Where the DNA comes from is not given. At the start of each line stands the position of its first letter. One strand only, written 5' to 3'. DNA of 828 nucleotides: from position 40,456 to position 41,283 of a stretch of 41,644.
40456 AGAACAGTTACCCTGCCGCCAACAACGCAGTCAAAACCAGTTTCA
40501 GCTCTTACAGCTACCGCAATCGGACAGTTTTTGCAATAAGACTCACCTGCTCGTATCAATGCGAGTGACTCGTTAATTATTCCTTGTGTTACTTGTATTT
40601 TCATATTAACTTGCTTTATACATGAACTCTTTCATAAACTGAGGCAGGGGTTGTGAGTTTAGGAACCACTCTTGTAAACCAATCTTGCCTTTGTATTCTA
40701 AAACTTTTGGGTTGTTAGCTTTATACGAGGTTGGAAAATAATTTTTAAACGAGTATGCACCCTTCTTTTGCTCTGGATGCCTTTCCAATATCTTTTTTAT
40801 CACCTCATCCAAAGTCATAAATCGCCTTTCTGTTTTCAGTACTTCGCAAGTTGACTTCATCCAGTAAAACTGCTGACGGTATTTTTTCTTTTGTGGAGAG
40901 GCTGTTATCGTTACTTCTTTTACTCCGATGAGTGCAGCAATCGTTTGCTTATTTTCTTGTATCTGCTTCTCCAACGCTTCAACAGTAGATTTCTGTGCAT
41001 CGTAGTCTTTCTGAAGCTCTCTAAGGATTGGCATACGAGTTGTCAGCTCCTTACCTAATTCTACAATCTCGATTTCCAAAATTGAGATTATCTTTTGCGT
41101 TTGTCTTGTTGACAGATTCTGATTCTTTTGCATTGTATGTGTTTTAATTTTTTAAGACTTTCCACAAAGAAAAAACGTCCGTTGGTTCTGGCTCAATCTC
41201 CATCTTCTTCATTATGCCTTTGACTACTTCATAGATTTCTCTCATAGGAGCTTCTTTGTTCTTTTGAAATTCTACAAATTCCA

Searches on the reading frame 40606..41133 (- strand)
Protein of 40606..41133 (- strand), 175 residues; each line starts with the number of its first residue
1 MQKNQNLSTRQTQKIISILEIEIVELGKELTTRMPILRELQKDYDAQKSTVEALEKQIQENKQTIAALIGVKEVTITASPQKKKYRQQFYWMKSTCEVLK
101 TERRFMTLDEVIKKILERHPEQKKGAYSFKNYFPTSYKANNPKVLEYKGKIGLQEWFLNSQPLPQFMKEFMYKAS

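Call 10: search_protein_families(library=phrogs, proteins=[window:40606-41133:-])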
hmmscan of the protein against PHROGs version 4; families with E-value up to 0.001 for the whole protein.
window:40606-41133:- (175 aa): 0 families

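Call 18: search_protein_families(library=pfam, max_evalue=0.1, proteins=[window:40606-41133:-])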
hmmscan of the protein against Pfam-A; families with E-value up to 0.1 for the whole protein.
window:40606-41133:- (175 aa): 8 families
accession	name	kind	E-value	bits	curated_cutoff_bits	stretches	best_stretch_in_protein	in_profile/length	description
PF08657.15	DASH_Spc34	-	0.025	14.7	26.7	1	40-161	128-243/280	DASH complex subunit Spc34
PF15905.10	HMMR_N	-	0.026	14.4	30.1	1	7-85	146-220/330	Hyaluronan mediated motility receptor N-terminal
PF04012.17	PspA_IM30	-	0.032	14.3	33.9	1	37-121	100-180/220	PspA/IM30 family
PF14015.11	DUF4231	-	0.035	15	24.7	0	63-104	45-87/103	Protein of unknown function (DUF4231)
PF19027.5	DUF5752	-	0.042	13.6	23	1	76-116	105-145/208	Family of unknown function (DUF5752)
PF13614.12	AAA_31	-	0.05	14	27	1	40-127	34-118/177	AAA domain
PF05066.19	HARE-HTH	-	0.075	13.9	25.9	0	91-118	3-30/71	HB1, ASXL, restriction endonuclease HTH domain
PF02317.23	Octopine_DH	-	0.095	13.1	30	0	9-63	44-99/150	NAD/NADP octopine/nopaline dehydrogenase, alpha-helical domain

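Call 57: search_solved_structures(query=window:40606-41133:-, max_evalue=1)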
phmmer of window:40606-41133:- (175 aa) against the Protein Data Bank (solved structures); distinct sequences matched with E-value up to 1: 0.
